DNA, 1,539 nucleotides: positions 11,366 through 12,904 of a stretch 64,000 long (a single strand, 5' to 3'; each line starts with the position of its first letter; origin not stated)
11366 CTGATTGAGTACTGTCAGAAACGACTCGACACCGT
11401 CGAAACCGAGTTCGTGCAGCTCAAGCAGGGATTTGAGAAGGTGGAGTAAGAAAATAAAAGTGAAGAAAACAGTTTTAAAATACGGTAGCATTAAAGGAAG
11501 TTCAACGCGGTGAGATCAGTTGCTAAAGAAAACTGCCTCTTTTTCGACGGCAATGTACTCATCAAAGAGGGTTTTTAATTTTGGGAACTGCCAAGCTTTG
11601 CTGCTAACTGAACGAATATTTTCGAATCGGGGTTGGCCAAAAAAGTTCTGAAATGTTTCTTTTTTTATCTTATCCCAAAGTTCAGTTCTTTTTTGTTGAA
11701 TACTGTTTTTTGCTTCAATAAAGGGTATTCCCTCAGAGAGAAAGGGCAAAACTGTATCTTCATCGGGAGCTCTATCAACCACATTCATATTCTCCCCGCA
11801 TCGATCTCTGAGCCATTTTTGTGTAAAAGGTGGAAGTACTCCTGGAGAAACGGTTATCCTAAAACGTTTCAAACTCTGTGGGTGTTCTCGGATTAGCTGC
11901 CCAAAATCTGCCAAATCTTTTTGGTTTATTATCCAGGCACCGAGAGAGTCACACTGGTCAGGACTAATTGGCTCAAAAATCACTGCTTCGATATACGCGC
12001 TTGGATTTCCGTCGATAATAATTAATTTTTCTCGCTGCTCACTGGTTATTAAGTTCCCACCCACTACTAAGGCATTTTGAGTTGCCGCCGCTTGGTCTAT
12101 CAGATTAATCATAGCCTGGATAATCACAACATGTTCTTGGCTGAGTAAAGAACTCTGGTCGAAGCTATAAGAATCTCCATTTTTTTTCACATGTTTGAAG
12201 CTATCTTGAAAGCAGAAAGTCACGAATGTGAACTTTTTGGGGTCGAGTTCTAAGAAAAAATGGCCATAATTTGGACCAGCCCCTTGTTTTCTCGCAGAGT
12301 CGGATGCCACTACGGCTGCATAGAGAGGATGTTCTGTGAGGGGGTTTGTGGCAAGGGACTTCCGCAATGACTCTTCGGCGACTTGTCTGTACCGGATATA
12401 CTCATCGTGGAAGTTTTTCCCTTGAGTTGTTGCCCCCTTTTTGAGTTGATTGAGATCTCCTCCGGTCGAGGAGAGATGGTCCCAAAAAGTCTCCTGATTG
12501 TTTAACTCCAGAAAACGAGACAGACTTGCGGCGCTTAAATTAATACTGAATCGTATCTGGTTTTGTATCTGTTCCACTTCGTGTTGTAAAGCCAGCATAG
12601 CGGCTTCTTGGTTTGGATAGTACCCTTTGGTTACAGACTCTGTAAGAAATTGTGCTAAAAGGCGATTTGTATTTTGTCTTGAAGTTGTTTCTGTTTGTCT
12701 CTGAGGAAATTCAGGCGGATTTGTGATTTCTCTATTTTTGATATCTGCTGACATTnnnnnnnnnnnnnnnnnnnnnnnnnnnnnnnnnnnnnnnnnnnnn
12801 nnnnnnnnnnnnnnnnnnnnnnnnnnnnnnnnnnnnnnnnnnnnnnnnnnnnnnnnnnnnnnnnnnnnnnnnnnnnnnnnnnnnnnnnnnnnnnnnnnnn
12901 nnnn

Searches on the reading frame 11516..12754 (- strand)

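Call 43: search_protein_families(library=pfam, proteins=[window:11516-12754:-], max_evalue=0.001)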
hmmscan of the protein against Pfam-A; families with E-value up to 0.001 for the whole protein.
window:11516-12754:- (412 aa): 0 families

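Call 60: search_protein_families(library=pfam, proteins=[window:11516-12754:-], max_evalue=0.01)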
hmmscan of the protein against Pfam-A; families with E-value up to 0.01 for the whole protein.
window:11516-12754:- (412 aa): 1 family
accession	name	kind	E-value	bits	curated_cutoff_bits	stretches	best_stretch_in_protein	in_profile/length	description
PF12294.13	DUF3626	-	0.0011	18.5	27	1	140-200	69-127/301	Protein of unknown function (DUF3626)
